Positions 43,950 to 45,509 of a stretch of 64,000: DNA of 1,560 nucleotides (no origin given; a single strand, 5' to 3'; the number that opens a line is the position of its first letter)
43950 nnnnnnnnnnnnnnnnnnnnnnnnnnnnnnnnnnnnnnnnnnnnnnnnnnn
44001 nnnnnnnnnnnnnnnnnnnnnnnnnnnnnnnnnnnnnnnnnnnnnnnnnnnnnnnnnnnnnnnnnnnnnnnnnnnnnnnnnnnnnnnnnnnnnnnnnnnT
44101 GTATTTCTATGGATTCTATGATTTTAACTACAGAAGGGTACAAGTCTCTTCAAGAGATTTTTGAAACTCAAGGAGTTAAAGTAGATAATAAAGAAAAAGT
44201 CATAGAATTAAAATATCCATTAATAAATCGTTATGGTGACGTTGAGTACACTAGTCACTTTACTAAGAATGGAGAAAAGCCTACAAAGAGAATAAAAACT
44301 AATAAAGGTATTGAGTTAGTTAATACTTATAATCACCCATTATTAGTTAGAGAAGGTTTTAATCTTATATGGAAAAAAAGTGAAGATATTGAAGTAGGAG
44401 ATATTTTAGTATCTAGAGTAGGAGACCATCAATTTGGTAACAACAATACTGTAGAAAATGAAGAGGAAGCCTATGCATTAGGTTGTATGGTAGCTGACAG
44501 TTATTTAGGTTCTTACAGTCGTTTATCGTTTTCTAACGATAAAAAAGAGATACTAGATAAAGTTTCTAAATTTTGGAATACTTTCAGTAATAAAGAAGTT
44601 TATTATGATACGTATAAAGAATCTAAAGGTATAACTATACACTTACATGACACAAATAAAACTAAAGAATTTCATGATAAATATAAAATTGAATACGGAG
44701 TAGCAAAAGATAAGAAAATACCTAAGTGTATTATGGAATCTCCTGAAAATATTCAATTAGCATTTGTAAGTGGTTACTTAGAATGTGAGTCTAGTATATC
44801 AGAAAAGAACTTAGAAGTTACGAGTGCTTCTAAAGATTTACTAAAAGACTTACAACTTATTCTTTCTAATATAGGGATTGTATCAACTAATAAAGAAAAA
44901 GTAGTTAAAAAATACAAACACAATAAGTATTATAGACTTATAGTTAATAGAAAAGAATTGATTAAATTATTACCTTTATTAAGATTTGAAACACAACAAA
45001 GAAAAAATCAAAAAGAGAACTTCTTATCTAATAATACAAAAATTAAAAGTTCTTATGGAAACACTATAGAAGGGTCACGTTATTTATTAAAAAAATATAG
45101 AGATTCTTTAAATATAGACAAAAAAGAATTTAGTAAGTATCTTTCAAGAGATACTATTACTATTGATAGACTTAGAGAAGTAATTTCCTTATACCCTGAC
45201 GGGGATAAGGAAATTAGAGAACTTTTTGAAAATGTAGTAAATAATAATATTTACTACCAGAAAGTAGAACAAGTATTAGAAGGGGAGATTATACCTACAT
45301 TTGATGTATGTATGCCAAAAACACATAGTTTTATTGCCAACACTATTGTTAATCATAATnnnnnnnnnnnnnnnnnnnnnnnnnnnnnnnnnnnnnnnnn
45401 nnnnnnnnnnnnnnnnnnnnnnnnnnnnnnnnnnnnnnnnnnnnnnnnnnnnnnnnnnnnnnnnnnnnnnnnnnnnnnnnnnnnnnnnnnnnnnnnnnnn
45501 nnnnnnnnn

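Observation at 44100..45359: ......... intein inserted precisely in the helicase P-loop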

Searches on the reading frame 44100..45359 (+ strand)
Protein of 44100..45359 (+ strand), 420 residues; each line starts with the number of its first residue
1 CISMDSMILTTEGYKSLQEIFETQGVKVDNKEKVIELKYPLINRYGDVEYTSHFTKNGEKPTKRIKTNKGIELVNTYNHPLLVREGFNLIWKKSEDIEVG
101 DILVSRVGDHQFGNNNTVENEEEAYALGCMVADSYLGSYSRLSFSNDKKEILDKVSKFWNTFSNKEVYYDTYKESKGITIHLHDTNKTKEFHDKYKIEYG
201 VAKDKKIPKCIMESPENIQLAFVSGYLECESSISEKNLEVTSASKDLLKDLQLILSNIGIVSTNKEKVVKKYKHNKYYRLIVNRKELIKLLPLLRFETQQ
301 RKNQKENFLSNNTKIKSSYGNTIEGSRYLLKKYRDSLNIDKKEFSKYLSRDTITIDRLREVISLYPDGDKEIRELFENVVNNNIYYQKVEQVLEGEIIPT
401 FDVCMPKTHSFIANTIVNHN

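Call 4: search_protein_families(library=pfam, proteins=[window:44100-45359:+], max_evalue=1)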
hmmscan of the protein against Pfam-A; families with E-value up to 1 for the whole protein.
window:44100-45359:+ (420 aa): 4 families
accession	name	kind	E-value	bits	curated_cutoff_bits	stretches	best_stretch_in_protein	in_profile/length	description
PF14528.11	LAGLIDADG_3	-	1.3e-18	67.4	22.5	1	219-291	3-78/82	LAGLIDADG-like domain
PF14890.11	Intein_splicing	-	1.1e-15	58.3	35.8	1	8-420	2-155/155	Intein splicing domain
PF07591.16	PT-HINT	-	0.005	17.5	27.7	1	7-133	1-116/137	Pretoxin HINT domain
PF22535.1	DUF7003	-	0.73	10.2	27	1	298-359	111-172/221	Family of unknown function (DUF7003)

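Call 22: search_solved_structures(query=window:44100-45359:+, max_evalue=0.01, show_alignments=2)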
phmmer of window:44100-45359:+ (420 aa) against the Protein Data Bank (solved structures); distinct sequences matched with E-value up to 0.01: 5.
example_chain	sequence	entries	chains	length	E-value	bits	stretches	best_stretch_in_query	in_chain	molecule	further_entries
7qss_A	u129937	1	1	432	5.1e-09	38.6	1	120-299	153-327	V-type ATP synthase alpha chain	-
7qsu_A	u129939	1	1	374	6e-09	38.3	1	120-295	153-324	V-ATPase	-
1am2_A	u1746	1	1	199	3.2e-08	36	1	24-104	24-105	MXE GYRA INTEIN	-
4oz6_A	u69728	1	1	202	8e-07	31.3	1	24-104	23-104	Mxe gyrA intein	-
2cw7_A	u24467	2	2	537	0.00028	22.9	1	201-283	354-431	Endonuclease PI-PkoII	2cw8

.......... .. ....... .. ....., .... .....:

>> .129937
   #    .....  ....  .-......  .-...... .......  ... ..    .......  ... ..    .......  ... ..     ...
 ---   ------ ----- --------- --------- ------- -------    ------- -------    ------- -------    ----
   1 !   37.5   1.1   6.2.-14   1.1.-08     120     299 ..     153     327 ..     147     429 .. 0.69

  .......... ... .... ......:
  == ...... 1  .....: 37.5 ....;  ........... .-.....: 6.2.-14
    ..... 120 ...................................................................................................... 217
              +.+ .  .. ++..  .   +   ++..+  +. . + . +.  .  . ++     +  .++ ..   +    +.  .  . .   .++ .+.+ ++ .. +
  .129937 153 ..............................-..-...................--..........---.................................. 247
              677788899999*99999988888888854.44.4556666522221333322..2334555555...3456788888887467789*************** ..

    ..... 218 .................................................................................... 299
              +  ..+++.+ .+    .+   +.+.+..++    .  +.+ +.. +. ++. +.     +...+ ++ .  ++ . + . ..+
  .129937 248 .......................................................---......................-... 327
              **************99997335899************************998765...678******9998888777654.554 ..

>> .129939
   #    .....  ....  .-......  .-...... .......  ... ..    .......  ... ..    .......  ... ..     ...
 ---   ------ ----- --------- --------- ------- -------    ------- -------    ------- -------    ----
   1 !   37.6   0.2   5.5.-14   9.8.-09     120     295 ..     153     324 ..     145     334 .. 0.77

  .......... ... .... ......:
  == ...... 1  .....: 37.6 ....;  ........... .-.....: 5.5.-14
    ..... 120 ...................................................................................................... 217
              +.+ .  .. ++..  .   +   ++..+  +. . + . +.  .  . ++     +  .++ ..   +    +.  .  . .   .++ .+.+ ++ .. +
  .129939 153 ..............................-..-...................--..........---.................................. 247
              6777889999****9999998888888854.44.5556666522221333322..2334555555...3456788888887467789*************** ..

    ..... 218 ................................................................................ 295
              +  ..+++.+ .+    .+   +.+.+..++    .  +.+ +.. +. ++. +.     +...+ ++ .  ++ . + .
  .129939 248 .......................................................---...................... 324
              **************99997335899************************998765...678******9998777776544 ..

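Call 25: search_dna_similar(query=window:44100-45359:+, collection=phages, mode=protein, max_rows=60, max_evalue=0.001)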
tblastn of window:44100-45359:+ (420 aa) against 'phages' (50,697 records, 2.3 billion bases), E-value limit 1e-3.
Records with a match: 134; places in all: 139; records where one place covers at least 80% of the query: 87.
Best place of each record, by identity: 90-95% 3; 60-80% 19; <60% 112.
By first word of the organism name: Staphylococcus 47; Bacillus 42; Enterococcus 20; Listeria 8; Pectobacterium 4; Escherichia 2; Corynebacterium 2; Lactobacillus 2; Mammaliicoccus 1; Klebsiella 1; and 5 more.
By host as written in the record: - 20; Staphylococcus aureus 10; Enterococcus faecalis 6; Listeria monocytogenes 6; Bacillus subtilis 6; Bacillus subtilis subsp. subtilis str. 168 6; Staphylococcus epidermidis 5; Staphylococcus sp. 5; and 44 more.
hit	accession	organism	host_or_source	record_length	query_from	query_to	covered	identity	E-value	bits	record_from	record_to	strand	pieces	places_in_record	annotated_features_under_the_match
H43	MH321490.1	Staphylococcus phage Quidividi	Staphylococcus epidermidis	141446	1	420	100%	93.8%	0e+0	754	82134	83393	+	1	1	intein-containing DNA helicase precursor | DNA helicase | intein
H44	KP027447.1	Staphylococcus phage vB_SepM_ phiIPLA-C1C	Staphylococcus sp.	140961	1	420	100%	93.8%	0e+0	751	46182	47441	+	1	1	DNA helicase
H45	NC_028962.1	Staphylococcus phage vB_SepM_ phiIPLA-C1C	Staphylococcus sp.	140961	1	420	100%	93.8%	0e+0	751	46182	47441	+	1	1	DNA helicase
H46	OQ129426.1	Staphylococcus phage vB_SauM_JDF86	Staphylococcus aureus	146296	1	420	100%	68.1%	0e+0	574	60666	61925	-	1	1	hypothetical protein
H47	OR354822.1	Staphylococcus phage Alsa_3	Staphylococcus sp.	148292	1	420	96%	68.1%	1e-155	574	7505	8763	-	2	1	DNA helicase | hypothetical protein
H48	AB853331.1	Staphylococcus phage S25-4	isolated from the sewage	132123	1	420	100%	63.5%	2e-170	535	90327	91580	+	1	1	putative helicase with intein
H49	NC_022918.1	Staphylococcus phage S25-4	isolated from the sewage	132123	1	420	100%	63.5%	2e-170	535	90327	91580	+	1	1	DNA helicase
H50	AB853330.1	Staphylococcus phage S25-3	isolated from the sewage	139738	1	420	100%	63.5%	2e-170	535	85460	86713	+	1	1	putative helicase with intein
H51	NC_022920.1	Staphylococcus phage S25-3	isolated from the sewage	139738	1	420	100%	63.5%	2e-170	535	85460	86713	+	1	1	DNA helicase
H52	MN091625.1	Staphylococcus phage PALS_1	Staphylococcus aureus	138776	1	420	100%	63.5%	2e-170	535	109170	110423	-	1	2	DNA helicase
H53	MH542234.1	Staphylococcus phage Terranova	Staphylococcus epidermidis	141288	1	420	100%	63.5%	4e-170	533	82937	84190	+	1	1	intein-containing DNA helicase precursor | DNA helicase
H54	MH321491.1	Staphylococcus phage Twillingate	Staphylococcus epidermidis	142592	1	420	100%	63.5%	5e-170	533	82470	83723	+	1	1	intein-containing DNA helicase precursor | DNA helicase | intein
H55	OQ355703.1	Staphylococcus phage vB_SepM_BE25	Staphylococcus epidermidis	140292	1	420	100%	63.3%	7e-170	533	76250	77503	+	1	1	DNA helicase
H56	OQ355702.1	Staphylococcus phage vB_SepM_BE24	Staphylococcus epidermidis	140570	1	420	100%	63.3%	8e-170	533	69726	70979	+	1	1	DNA helicase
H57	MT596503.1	Staphylococcus phage vB_SepM_BE06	Staphylococcus epidermidis F12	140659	1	420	100%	63.3%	8e-170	533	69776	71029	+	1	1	DNA helicase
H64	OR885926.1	Staphylococcus phage 184DA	Staphylococcus sp.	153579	1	420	100%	60.0%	2e-158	499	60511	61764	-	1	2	DNA helicase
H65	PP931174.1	Mammaliicoccus phage MSShimriz1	Mammaliicoccus sciuri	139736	1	420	100%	60.0%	2e-157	497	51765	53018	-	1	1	DNA helicase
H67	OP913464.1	Staphylococcus virus vB_SurM-PSU6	Staphylococcus ureilyticus ATCC49330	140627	1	420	100%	45.5%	5e-107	352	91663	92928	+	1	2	helicase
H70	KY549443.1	Enterococcus phage EFP01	Enterococcus faecium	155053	1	420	100%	40.0%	9e-79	271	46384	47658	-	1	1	putative helicase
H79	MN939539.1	Listeria phage vB_Lino_VEfB7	Listeria innocua BE307/15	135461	1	420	100%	39.6%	2e-80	276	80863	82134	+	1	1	putative DNA helicase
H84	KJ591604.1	Listeria phage LMTA-148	Listeria monocytogenes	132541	1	420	100%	39.4%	1e-79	273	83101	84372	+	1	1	DNA helicase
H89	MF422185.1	Bacillus phage BSP10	Bacillus subtilis ATCC 15245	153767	1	420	100%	39.0%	3e-79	272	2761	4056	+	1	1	putative intein containing DNA helicase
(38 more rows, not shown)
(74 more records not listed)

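Call 27: get_annotated_region(hit=H46, flank=2500)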
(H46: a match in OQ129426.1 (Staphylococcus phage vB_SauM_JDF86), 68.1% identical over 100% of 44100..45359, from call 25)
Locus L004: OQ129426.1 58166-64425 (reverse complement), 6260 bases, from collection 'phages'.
description: Staphylococcus phage vB_SauM_JDF86, complete genome.
organism: Staphylococcus phage vB_SauM_JDF86 (NCBI taxid 3038179)
taxonomy: Viruses; Duplodnaviria; Heunggongvirae; Uroviricota; Caudoviricetes; Herelleviridae; Twortvirinae; Baoshanvirus
host: Staphylococcus aureus; source: sewage; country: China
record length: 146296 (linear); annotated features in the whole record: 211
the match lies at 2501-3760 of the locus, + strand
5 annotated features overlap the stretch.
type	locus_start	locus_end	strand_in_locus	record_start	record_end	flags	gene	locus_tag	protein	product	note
CDS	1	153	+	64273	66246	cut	-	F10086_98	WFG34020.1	hypothetical protein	hypothetical protein pSco10_83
CDS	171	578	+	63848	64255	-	-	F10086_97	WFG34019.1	hypothetical protein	-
CDS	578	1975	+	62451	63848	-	-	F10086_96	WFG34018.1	hypothetical protein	-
CDS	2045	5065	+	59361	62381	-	-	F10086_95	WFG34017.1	hypothetical protein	ORF006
CDS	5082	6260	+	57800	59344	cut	-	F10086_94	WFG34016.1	transcriptional regulator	-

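Call 28: get_annotated_region(hit=H53, flank=2500)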
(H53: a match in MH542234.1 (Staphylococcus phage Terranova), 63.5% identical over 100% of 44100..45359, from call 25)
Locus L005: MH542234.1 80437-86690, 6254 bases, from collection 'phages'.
description: Staphylococcus phage Terranova, complete genome.
organism: Staphylococcus phage Terranova (NCBI taxid 2282407)
taxonomy: Viruses; Duplodnaviria; Heunggongvirae; Uroviricota; Caudoviricetes; Herelleviridae; Twortvirinae; Sepunavirus
host: Staphylococcus epidermidis; source: wastewater treatment plant; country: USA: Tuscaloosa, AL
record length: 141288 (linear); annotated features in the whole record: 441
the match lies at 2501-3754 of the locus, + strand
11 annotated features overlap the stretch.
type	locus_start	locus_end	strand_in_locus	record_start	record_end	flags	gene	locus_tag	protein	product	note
CDS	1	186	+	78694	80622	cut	-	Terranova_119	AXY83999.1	hypothetical protein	similar to Phage K 144/146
regulatory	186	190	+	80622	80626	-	-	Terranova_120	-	ribosome_binding_site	Terranova_120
CDS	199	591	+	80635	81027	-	-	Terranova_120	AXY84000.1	hypothetical protein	-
regulatory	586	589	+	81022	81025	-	-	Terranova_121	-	ribosome_binding_site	Terranova_121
CDS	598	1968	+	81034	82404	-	-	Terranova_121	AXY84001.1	hypothetical protein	similar to K 144/146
regulatory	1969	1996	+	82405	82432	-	-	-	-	terminator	-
regulatory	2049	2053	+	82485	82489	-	-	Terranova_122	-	ribosome_binding_site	Terranova_122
CDS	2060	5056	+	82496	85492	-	-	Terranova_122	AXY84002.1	intein-containing DNA helicase precursor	intein-containing DNA helicase UvsW precursor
mat_peptide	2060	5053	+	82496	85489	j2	-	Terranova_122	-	DNA helicase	CPT_Terranova_122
regulatory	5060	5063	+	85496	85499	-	-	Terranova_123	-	ribosome_binding_site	Terranova_123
CDS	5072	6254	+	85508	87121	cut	-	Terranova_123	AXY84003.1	winged HTH transcriptional regulator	-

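Call 29: get_annotated_region(hit=H64, flank=2500)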
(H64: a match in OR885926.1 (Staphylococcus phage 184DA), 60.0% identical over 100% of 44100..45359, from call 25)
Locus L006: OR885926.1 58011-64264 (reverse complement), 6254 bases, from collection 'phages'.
description: Staphylococcus phage 184DA, complete genome.
organism: Staphylococcus phage 184DA (NCBI taxid 3110532)
taxonomy: Viruses; Duplodnaviria; Heunggongvirae; Uroviricota; Caudoviricetes
host: Staphylococcus sp.; source: litter on a dairy farm; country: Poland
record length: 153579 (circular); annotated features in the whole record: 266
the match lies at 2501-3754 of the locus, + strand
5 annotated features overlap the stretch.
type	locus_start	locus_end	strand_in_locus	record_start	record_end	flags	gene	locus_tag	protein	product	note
CDS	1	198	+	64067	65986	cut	-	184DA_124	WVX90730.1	virion structural protein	-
CDS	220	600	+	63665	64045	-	-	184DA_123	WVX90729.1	tail fiber protein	-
CDS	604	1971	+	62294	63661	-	-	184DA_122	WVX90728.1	tail fiber protein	-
CDS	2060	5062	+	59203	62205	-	-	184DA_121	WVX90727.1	DNA helicase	-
CDS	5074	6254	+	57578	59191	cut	-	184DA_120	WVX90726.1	HTH DNA binding protein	-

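Call 30: get_annotated_region(hit=H65, flank=2500)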
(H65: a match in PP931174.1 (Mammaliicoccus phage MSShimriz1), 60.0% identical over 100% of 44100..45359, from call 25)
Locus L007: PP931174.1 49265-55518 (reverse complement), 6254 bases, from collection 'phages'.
description: Mammaliicoccus phage MSShimriz1, complete genome.
organism: Mammaliicoccus phage MSShimriz1 (NCBI taxid 3230127)
taxonomy: Viruses
host: Mammaliicoccus sciuri; source: sewage; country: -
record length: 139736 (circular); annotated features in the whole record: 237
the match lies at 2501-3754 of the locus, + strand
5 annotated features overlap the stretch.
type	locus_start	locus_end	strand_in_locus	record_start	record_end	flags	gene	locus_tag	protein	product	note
CDS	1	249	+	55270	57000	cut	-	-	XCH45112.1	virion structural protein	-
CDS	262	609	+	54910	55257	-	-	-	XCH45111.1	tail fiber protein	-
CDS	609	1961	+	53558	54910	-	-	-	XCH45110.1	tail fiber protein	-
CDS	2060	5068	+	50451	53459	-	-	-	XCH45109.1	DNA helicase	-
CDS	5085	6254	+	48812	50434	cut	-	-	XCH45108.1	HTH DNA binding protein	-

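Call 31: get_annotated_region(hit=H67, flank=2500)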
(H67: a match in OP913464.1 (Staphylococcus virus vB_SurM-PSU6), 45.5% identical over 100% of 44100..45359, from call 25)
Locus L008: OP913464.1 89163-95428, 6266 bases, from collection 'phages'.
description: Staphylococcus virus vB_SurM-PSU6, complete genome.
organism: Staphylococcus virus vB_SurM-PSU6 (NCBI taxid 3003797)
taxonomy: Viruses; Duplodnaviria; Heunggongvirae; Uroviricota; Caudoviricetes; Herelleviridae; Twortvirinae
host: Staphylococcus ureilyticus ATCC49330; source: sewage; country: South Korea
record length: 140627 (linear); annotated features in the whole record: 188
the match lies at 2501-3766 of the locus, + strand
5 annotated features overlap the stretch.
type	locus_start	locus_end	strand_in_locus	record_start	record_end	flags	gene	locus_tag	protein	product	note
CDS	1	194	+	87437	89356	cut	-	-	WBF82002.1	capsid and scaffold protein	-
CDS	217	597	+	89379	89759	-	-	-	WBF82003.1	hypothetical protein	-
CDS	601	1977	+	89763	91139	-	-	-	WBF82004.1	receptor binding protein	-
CDS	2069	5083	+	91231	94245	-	-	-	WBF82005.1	helicase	helicase with intein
CDS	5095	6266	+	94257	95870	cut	-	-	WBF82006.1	replication protein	-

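Call 32: get_annotated_region(hit=H70, flank=2500)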
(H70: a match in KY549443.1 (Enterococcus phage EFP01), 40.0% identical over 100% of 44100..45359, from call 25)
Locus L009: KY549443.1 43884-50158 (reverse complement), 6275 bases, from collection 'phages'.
description: Enterococcus phage EFP01, complete genome.
organism: Enterococcus phage EFP01 (NCBI taxid 1926594)
taxonomy: Viruses; Duplodnaviria; Heunggongvirae; Uroviricota; Caudoviricetes; Herelleviridae; Brockvirinae; Schiekvirus; Schiekvirus EFP01
host: Enterococcus faecium; source: sewage; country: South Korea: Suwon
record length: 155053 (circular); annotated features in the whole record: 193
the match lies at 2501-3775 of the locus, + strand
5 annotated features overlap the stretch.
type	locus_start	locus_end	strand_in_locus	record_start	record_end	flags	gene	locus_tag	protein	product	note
CDS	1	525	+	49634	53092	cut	-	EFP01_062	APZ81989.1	putative adsorption associated tail protein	-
CDS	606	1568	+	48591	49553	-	-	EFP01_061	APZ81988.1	hypothetical protein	-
CDS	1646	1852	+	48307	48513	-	-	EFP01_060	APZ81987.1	hypothetical protein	-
CDS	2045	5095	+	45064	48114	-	-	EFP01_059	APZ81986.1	putative helicase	-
CDS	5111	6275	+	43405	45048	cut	-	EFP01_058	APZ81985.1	putative transcriptional regulator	-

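Call 33: get_annotated_region(hit=H84, flank=2500)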
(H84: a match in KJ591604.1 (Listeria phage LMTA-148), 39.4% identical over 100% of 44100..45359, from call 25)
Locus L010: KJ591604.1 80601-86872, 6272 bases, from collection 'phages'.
description: Listeria phage LMTA-148, complete genome.
organism: Listeria phage LMTA-148 (NCBI taxid 1486413)
taxonomy: Viruses; Duplodnaviria; Heunggongvirae; Uroviricota; Caudoviricetes; Herelleviridae; Jasinkavirinae; Pecentumvirus; Pecentumvirus LMTA148
host: Listeria monocytogenes; source: -; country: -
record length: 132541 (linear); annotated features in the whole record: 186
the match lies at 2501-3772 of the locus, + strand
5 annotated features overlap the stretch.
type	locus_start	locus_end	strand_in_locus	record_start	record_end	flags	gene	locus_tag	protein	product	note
CDS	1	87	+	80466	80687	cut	-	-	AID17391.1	hypothetical protein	-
CDS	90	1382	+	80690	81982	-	-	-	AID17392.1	hypothetical protein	-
CDS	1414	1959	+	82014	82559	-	-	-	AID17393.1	hypothetical protein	-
CDS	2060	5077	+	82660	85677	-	-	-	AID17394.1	DNA helicase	-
CDS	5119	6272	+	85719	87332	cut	-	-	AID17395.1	winged helix-turn-helix domain containing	-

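Call 34: get_annotated_region(hit=H89, flank=2500)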
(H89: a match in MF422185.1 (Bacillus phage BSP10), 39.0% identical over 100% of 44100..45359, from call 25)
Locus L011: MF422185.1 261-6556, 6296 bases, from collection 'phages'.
description: Bacillus phage BSP10, complete genome.
organism: Bacillus phage BSP10 (NCBI taxid 2069312)
taxonomy: Viruses; Duplodnaviria; Heunggongvirae; Uroviricota; Caudoviricetes; Herelleviridae; Bastillevirinae; Nitunavirus
host: Bacillus subtilis ATCC 15245; source: -; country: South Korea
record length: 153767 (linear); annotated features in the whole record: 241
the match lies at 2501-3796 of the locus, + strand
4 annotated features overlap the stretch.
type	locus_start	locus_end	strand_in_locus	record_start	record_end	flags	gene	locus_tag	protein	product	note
CDS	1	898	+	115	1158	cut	-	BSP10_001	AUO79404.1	putative tail protein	-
CDS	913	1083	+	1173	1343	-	-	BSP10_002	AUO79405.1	hypothetical protein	-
CDS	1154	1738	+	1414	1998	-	-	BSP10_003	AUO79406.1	minor capsid protein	-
CDS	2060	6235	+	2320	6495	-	-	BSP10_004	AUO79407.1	putative intein containing DNA helicase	-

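Call 47: predict_structure(protein=window:44100-45359:+)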
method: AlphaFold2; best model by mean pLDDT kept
length: 420 residues; sequences in the alignment: 1
mean_pLDDT: 37.7   pTM: 0.23
mean pLDDT of the five models: 37.7, 33.7, 33.4, 31.7, 31.5
residues with pLDDT >= 90: 0; 70-90: 0; 50-70: 76; < 50: 344
segments of 3 or more residues with pLDDT < 50: 1-243, 257-259, 263-266, 271-275, 287-323, 348-352, 382-420
pLDDT, mean of each block of 10 residues (from residue 1): 28 40 40 33 30 29 34 31 27 26 26 30 34 29 38 44 36 32 35 29 26 28 29 42 49 50 51 49 48 32 34 33 52 60 55 55 61 55 40 30 28 28
secondary structure, 60 per line:
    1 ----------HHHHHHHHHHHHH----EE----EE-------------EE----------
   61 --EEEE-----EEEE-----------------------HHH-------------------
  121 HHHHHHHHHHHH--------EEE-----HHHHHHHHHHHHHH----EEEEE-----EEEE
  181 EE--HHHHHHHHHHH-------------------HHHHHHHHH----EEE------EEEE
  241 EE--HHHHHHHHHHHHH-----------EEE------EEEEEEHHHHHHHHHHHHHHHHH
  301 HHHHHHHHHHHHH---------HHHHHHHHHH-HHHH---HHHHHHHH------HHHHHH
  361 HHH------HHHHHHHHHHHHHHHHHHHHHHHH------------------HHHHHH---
elements in order: H11-23 E63-66 E72-75 H121-132 E141-143 H149-162 E167-171 E177-182 H185-195 H215-223 E228-230 E237-242 H245-257 E269-271 E278-283 H284-313 H323-332 H334-337 H341-348 H355-363 H370-393 H412-417
